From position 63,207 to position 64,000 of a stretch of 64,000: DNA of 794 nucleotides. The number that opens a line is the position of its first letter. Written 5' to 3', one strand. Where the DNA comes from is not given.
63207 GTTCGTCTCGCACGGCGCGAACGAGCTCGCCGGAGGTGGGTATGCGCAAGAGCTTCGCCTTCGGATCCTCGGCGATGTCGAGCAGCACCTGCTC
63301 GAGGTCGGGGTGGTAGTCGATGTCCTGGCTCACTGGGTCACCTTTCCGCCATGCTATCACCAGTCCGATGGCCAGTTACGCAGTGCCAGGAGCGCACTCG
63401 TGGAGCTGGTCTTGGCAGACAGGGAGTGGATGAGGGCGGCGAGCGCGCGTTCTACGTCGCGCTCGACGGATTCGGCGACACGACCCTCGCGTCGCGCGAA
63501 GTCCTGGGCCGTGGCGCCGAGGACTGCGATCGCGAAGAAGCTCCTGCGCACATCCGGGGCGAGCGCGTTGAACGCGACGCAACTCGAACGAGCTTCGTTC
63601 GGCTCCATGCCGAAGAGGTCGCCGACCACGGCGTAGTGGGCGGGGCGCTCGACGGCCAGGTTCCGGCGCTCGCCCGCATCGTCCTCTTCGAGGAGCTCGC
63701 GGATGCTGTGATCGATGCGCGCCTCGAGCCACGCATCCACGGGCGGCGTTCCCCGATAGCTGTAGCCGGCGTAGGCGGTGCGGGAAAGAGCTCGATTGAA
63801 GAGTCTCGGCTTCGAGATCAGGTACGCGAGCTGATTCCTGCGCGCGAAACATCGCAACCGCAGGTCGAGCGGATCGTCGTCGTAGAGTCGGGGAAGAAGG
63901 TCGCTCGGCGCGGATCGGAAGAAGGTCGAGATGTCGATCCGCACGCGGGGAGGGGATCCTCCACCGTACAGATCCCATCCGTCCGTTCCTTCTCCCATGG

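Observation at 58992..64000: Lower-GC block at the window end carrying a split sigma / TPR / small peptide / giant membrane-anchored beta-sandwich-repeat module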

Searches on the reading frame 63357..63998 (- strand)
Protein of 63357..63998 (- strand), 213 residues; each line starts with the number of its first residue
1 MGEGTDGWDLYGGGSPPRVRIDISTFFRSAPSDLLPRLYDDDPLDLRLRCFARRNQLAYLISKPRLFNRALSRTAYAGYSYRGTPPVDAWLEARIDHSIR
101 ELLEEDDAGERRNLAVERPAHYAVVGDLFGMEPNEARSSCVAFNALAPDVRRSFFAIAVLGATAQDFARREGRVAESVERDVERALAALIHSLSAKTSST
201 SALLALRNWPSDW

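Call 3: search_protein_families(library=pfam, proteins=[window:63357-63998:-], max_evalue=1)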
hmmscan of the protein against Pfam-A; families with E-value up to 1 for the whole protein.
window:63357-63998:- (213 aa): 0 families

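Call 6: search_protein_families(library=ncbifam, proteins=[window:63357-63998:-], max_evalue=1)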
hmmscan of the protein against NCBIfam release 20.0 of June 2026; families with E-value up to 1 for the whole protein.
window:63357-63998:- (213 aa): 0 families

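Call 9: find_homologous_proteins(query=window:63357-63998:-, max_evalue=0.01)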
Query window:63357-63998:- (213 aa): 2 proteins with E <= 0.01 among 2011 candidates.
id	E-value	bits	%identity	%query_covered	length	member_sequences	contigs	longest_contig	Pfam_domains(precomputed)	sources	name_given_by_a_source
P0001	9.4e-137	472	100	100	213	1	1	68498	-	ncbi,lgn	-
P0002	6.7e-61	224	57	92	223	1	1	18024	-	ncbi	-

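Call 10: find_encoding_contigs(protein=P0001, flank=10000, max_places=4)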
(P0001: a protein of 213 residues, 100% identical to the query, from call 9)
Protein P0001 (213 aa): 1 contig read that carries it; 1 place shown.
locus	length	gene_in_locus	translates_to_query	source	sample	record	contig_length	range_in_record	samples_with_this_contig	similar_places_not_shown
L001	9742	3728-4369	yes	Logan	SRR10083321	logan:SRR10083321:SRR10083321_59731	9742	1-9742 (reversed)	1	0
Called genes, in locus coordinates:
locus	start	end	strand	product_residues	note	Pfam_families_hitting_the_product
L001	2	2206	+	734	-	?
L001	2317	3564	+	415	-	PF14716:HHH_8 (weak), PF14520:HHH_5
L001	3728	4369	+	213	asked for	-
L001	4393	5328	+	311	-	PF00515:TPR_1 (faint), PF07719:TPR_2 (faint), PF13424:TPR_12 (faint), PF13432:TPR_16 (faint)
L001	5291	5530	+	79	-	-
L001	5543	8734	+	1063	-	PF02369:Big_1 (faint), PF13620:CarboxypepD_reg (faint), PF13715:CarbopepD_reg_2 (faint), PF09430:EMC7_beta-sandw (faint)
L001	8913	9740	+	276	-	?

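Call 11: find_encoding_contigs(protein=P0002, flank=10000, max_places=4)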
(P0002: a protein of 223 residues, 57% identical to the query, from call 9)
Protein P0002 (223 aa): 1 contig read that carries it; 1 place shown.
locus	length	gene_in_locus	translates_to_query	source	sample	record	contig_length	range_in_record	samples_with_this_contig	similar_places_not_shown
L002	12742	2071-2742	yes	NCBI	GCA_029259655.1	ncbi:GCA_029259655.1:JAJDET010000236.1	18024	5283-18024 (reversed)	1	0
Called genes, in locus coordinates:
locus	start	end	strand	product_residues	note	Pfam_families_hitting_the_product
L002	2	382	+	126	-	?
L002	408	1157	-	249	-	PF14062:DUF4253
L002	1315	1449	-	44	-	-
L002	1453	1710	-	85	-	-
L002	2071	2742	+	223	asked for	-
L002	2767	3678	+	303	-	-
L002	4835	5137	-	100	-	-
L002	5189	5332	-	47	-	-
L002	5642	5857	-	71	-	-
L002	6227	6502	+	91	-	-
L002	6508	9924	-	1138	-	PF13424:TPR_12, PF13424:TPR_12, PF13374:TPR_10 (weak), PF13424:TPR_12, PF24885:TPR_NPHP3, PF13374:TPR_10, PF13424:TPR_12, PF12770:CHAT, +11 more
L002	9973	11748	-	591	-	-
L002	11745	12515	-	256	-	PF00005:ABC_tran, PF13304:AAA_21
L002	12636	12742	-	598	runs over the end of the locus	PF12770:CHAT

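Call 23: search_protein_families(library=padloc, proteins=[window:63357-63998:-], max_evalue=1)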
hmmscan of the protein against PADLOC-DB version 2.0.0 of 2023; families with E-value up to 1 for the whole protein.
window:63357-63998:- (213 aa): 0 families

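Call 24: search_solved_structures(query=A1, max_evalue=10, show_alignments=3)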
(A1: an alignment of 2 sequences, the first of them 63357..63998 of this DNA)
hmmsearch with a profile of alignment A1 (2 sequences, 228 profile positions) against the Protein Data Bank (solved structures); distinct sequences matched with E-value up to 10: 0.

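Call 33: predict_structure(alignment_id=A1)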
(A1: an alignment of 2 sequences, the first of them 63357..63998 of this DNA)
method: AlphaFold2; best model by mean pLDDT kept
length: 213 residues; sequences in the alignment: 2
mean_pLDDT: 52.3   pTM: 0.44
mean pLDDT of the five models: 52.3, 50.6, 50.2, 46.8, 43.9
residues with pLDDT >= 90: 0; 70-90: 26; 50-70: 84; < 50: 103
segments of 3 or more residues with pLDDT < 50: 1-62, 109-131, 197-213
pLDDT, mean of each block of 10 residues (from residue 1): 31 32 32 41 44 46 54 60 62 63 58 34 43 56 69 61 72 80 69 53 45 30
secondary structure, 60 per line:
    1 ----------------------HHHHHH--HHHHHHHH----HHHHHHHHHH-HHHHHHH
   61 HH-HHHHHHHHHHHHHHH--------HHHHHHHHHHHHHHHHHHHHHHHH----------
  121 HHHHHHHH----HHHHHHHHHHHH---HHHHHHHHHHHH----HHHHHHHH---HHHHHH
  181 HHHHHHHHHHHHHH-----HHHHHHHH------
elements in order: H23-28 H31-38 H43-52 H54-62 H64-78 H87-110 H121-128 H133-144 H148-159 H164-171 H175-194 H200-207

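Call 34: search_protein_representatives(alignment_id=A1)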
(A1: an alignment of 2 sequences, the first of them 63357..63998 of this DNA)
Query: 2 sequences, 228 profile positions. Proteins with E-value up to 0.001 (for the whole library): 720; up to 1e-10: 432; up to 1e-30: 11. The best 150 are listed.
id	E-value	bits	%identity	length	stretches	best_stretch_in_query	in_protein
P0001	4.8e-123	425.7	-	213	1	17-228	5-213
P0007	2.0e-64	233.9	-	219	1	17-228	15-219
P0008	2.7e-56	207.3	-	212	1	27-228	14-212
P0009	1.2e-53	198.7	-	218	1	9-228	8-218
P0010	1.5e-42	162.3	-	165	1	50-205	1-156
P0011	1.4e-40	155.9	-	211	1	26-228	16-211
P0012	1.3e-39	152.7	-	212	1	25-204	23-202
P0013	4.3e-39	151.0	-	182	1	41-207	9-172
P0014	1.2e-35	139.7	-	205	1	31-203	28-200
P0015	6.1e-34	134.2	-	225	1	41-200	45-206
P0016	8.1e-31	124.0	-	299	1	42-202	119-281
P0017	4.7e-30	121.5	-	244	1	42-200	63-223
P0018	5.3e-30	121.3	-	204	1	41-208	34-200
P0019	1.2e-29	120.1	-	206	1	39-202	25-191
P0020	1.4e-29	119.9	-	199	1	24-202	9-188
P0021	1.5e-29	119.8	-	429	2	49-201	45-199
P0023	4.8e-29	118.2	-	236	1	42-201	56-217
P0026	9.0e-29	117.3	-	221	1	43-200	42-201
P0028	1.6e-27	113.2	-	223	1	44-202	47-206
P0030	3.8e-27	112.0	-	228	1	42-200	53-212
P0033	8.8e-27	110.7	-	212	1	36-201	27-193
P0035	2.0e-26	109.6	-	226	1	44-201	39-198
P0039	6.9e-26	107.8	-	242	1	42-196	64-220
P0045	3.2e-25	105.7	-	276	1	37-182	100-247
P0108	8.2e-21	91.2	-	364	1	43-210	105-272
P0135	2.8e-19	86.2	-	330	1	42-204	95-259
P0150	8.3e-19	84.7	-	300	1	41-213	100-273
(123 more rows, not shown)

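Call 39: search_solved_structures(query=A6, max_evalue=10, show_alignments=3)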
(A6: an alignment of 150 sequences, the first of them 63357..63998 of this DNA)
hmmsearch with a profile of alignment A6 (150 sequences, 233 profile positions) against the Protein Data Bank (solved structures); distinct sequences matched with E-value up to 10: 5.
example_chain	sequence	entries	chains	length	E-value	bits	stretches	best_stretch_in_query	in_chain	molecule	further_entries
2o8x_A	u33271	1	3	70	0.04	16.8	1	155-211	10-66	Probable RNA polymerase sigma-C factor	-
1fse_A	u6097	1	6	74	0.071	16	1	164-209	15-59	GERE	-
3vep_D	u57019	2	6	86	0.095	15.6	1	135-206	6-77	Probable RNA polymerase sigma-D factor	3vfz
6dv9_F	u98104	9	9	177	0.12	15.3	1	159-207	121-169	ECF RNA polymerase sigma factor SigL | RNA polymerase sigma factor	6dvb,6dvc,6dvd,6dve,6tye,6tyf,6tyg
3hug_A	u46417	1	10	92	0.15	14.9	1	159-208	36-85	RNA polymerase sigma factor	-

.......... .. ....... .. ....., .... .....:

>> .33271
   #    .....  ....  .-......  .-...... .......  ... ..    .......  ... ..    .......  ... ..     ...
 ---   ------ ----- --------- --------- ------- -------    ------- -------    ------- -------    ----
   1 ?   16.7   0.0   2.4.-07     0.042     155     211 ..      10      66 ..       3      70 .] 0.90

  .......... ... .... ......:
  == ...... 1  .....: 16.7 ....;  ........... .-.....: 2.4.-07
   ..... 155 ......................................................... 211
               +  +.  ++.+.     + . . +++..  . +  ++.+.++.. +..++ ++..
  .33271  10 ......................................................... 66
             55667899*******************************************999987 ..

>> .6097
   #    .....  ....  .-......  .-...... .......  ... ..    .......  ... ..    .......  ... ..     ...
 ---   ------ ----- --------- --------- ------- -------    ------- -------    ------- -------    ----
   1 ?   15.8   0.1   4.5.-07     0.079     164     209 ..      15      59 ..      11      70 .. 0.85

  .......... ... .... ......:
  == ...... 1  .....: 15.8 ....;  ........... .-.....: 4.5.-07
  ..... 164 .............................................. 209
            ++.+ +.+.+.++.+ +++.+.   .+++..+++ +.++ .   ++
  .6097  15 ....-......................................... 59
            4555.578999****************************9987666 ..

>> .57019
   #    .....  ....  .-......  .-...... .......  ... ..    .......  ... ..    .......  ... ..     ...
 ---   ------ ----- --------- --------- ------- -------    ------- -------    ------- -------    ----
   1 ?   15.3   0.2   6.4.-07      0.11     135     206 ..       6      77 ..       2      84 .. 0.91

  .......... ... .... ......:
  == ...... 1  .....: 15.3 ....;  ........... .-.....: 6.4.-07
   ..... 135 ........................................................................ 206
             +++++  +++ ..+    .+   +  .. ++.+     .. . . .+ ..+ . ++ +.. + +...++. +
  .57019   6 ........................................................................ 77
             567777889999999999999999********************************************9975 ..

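Call 40: search_protein_families(library=pfam, alignment_id=A6, max_evalue=0.1)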
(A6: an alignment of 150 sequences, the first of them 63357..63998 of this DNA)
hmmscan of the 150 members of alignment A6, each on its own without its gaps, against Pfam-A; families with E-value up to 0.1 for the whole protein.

A. member 1, window:63357-63998:- (213 aa): 0 families

B. families by the number of members that match (of 150 scanned): 45 families (the first 25 are shown)
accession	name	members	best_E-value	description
PF08281.18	Sigma70_r4_2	21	1.8e-05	Sigma-70, region 4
PF04545.22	Sigma70_r4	4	0.0023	Sigma-70, region 4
PF13404.12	HTH_AsnC-type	3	0.00018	AsnC-type helix-turn-helix domain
PF11796.13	DUF3323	3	0.0051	Protein of unknown function N-terminus (DUF3323)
PF13542.12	HTH_Tnp_ISL3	3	0.025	Helix-turn-helix domain of transposase family ISL3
PF16509.11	KORA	2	0.00071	TrfB plasmid transcriptional repressor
PF01035.26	DNA_binding_1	2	0.0022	6-O-methylguanine DNA methyltransferase, DNA binding domain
PF10414.14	CysG_dimeriser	2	0.006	Sirohaem synthase dimerisation region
PF13936.12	HTH_38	2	0.02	Helix-turn-helix domain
PF12324.14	HTH_15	2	0.029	Helix-turn-helix domain of alkylmercury lyase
PF04214.18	DUF411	2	0.059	Protein of unknown function, DUF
PF05696.16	DUF826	2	0.063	Protein of unknown function (DUF826)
PF01527.26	HTH_Tnp_1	1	0.0016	Transposase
PF19698.5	DUF6197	1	0.0059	Family of unknown function (DUF6197)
PF18545.6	HalOD1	1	0.0071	Halobacterial output domain 1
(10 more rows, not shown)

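Call 41: find_encoding_contigs(protein=P0007, flank=8000, max_places=3)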
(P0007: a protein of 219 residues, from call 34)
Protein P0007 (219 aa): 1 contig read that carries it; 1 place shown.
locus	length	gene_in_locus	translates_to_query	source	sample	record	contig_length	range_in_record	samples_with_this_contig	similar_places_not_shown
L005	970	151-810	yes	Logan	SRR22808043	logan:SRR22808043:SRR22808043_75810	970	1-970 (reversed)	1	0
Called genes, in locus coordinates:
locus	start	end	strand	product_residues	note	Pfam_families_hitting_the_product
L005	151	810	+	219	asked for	-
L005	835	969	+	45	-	?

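Call 42: find_encoding_contigs(protein=P0008, flank=8000, max_places=3)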
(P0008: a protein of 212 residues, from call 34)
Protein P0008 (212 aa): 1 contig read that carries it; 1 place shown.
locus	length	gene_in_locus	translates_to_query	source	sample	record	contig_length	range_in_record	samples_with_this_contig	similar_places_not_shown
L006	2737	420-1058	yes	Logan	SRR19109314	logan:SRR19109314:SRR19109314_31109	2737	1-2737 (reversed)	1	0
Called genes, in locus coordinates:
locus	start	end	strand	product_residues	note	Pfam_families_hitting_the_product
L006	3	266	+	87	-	?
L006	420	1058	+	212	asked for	-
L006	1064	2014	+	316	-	-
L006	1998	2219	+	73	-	-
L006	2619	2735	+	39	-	?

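Call 43: find_encoding_contigs(protein=P0015, flank=8000, max_places=3)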
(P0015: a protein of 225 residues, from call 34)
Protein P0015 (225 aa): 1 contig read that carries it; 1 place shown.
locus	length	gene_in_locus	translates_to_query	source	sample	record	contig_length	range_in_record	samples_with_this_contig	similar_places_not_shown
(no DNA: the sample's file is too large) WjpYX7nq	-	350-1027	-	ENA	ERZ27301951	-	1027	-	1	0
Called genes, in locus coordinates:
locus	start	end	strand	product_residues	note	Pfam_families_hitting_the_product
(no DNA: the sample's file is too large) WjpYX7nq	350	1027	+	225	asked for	?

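Call 47: predict_structure(alignment_id=A6)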
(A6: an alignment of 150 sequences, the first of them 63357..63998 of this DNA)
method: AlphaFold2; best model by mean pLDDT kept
length: 213 residues; sequences in the alignment: 150
mean_pLDDT: 90.5   pTM: 0.84
mean pLDDT of the five models: 90.5, 89.3, 89.2, 88.9, 88.7
residues with pLDDT >= 90: 172; 70-90: 10; 50-70: 27; < 50: 4
segments of 3 or more residues with pLDDT < 50: 1-3
pLDDT, mean of each block of 10 residues (from residue 1): 55 82 92 97 97 96 98 97 96 98 98 97 95 97 98 96 96 98 96 69 63 55
secondary structure, 60 per line:
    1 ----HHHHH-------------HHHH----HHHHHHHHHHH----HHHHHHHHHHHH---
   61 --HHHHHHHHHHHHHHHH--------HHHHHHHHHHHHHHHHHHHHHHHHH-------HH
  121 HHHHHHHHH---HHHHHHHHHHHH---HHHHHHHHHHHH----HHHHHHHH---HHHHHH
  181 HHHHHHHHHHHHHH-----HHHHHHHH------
elements in order: H5-9 H23-26 H31-41 H46-57 H63-78 H87-111 H119-129 H133-144 H148-159 H164-171 H175-194 H200-207

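Call 50: find_related_loci(query=A3, collection=metagenome_contigs, flank=10000)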
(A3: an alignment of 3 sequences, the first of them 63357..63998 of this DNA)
Query A3 (213 aa) in metagenome_contigs; peptide patterns used: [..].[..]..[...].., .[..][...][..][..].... (x = any residue, [..] = any of these).
600 stretches matched a pattern, but none encodes a relative of the query by tblastn (E <= 1e-3).

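Call 51: fold_search(model_id=the predicted structure, library=pdb)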
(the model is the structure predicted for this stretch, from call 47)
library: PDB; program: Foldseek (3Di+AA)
matches with E <= 10: 256; with E <= 0.001: 0
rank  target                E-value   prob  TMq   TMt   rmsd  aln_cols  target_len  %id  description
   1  8z6g_D                2.3e-03  1.00  0.28  0.34  13.2       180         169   15  the AlgU-MucAcyto complex structure in Pseudomonas aeruginosa (released 2024-05-08)
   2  5uxx_C                2.9e-03  1.00  0.30  0.37   9.4       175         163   20  Co-crystal structure of the sigma factor RpoE in complex with the anti-sigma factor NepR from Bartonella quintana (released 2018-02-28)
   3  8z6g_B                2.9e-03  1.00  0.28  0.35  13.2       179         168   16  the AlgU-MucAcyto complex structure in Pseudomonas aeruginosa (released 2024-05-08)
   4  5uxx_A                4.1e-03  1.00  0.30  0.38   9.0       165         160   19  Co-crystal structure of the sigma factor RpoE in complex with the anti-sigma factor NepR from Bartonella quintana (released 2018-02-28)
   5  1or7_B                9.6e-03  1.00  0.27  0.35  11.9       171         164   16  Crystal Structure of Escherichia coli sigmaE with the Cytoplasmic Domain of its Anti-sigma RseA (released 2003-04-15)
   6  1or7_A                1.3e-02  0.99  0.27  0.31  15.3       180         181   17  Crystal Structure of Escherichia coli sigmaE with the Cytoplasmic Domain of its Anti-sigma RseA (released 2003-04-15)
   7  6kon_F                1.9e-02  0.99  0.29  0.33  25.5       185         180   14  Mycobacterium tuberculosis initial transcription complex comprising sigma H and 5'-OH RNA of 5 nt (released 2020-03-11)
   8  6in7_B                2.2e-02  0.99  0.28  0.34  13.8       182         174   16  Crystal structure of AlgU in complex with MucA(cyto) (released 2019-07-24)
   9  6kop_F                2.4e-02  0.97  0.24  0.32  25.1       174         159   16  Mycobacterium tuberculosis initial transcription complex comprising sigma H and 5'-OH RNA of 9 nt (released 2020-03-11)
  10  5zx2_F                2.5e-02  0.95  0.24  0.29  23.1       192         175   14  Mycobacterium tuberculosis RNA polymerase transcription initiation complex with ECF sigma factor sigma H and 7nt RNA (released 2019-03-20)
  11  5wuq_B                2.9e-02  0.99  0.28  0.36  10.6       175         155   10  Crystal structure of SigW in complex with its anti-sigma RsiW, a zinc binding form (released 2017-03-29)
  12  6jcx_F                2.9e-02  0.92  0.24  0.27  22.6       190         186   15  Mycobacterium tuberculosis transcription initiation complex with ECF sigma factor sigma H and 6nt RNA (released 2019-05-29)
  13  6dv9_F                3.3e-02  0.97  0.28  0.33  24.2       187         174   17  Crystal structure of Mycobacterium tuberculosis transcription initiation complex(ECF sigma factor L) containing 5nt RN (released 2019-02-20)
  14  6koo_F                3.3e-02  0.97  0.27  0.31  25.1       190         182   16  Mycobacterium tuberculosis initial transcription complex comprising sigma H and 5'-OH RNA of 7 nt (released 2020-03-11)
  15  9m9e_F                3.3e-02  0.95  0.26  0.30  21.9       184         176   13  Structural Basis of Pausing During Transcription Initiation in Mycobacterium tuberculosis (released 2026-01-14)
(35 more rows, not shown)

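Call 57: list_cluster_members(proteins=[P0011, P0012, P0013, P0014, P0016, P0017, P0019, P0020, P0021, P0023])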
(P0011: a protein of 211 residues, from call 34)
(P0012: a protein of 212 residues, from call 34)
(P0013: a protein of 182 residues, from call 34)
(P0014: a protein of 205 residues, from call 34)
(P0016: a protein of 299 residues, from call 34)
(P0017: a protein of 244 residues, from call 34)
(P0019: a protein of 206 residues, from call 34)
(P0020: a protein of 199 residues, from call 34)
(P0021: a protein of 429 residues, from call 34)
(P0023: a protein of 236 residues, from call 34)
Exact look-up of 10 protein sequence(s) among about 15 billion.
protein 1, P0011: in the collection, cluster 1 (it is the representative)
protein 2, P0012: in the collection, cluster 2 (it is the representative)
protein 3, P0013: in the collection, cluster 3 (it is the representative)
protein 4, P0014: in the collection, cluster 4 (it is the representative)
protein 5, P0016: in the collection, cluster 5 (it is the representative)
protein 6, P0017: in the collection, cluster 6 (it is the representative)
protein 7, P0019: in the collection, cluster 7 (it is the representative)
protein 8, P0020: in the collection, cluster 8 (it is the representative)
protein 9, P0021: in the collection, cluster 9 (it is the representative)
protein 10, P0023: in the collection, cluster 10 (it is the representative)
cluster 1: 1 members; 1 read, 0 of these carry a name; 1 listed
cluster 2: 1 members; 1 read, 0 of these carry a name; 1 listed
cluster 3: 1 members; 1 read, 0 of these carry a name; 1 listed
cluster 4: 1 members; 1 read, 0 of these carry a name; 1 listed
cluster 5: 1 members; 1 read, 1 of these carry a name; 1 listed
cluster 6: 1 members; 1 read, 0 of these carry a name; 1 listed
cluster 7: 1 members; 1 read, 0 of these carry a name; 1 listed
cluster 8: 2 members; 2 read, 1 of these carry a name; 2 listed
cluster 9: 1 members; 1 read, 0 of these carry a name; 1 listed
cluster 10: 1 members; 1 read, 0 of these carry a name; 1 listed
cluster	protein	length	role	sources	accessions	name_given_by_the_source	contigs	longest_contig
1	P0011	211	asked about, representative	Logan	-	-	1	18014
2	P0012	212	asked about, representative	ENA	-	-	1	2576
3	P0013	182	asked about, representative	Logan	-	-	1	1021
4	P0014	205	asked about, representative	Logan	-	-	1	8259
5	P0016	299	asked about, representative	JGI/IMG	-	hypothetical protein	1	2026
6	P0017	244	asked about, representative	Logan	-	-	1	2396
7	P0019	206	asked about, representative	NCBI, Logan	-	-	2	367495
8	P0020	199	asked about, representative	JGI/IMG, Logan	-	hypothetical protein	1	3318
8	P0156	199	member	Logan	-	-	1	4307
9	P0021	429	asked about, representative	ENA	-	-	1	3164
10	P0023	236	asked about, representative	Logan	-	-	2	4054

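Call 58: find_encoding_contigs(protein=P0011, flank=9000, max_places=2)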
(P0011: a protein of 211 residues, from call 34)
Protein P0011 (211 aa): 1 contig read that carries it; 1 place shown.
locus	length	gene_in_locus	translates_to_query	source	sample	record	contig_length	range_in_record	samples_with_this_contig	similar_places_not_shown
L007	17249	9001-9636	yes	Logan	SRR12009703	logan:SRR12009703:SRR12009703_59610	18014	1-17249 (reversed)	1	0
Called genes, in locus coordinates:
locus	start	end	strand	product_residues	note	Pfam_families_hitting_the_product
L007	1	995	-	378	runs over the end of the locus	PF06325:PrmA, PF13649:Methyltransf_25 (weak), PF13847:Methyltransf_31 (weak)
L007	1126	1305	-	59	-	PF12559:Inhibitor_I10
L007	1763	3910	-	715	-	PF00005:ABC_tran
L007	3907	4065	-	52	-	-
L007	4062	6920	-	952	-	PF03412:Peptidase_C39, PF00005:ABC_tran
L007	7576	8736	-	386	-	-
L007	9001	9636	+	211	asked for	-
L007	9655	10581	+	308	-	PF13428:TPR_14 (faint), PF07719:TPR_2 (faint)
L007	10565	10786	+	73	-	-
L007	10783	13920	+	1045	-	PF02369:Big_1 (faint), PF13620:CarboxypepD_reg, PF13715:CarbopepD_reg_2 (faint)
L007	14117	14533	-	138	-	-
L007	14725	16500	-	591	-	-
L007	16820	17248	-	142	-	?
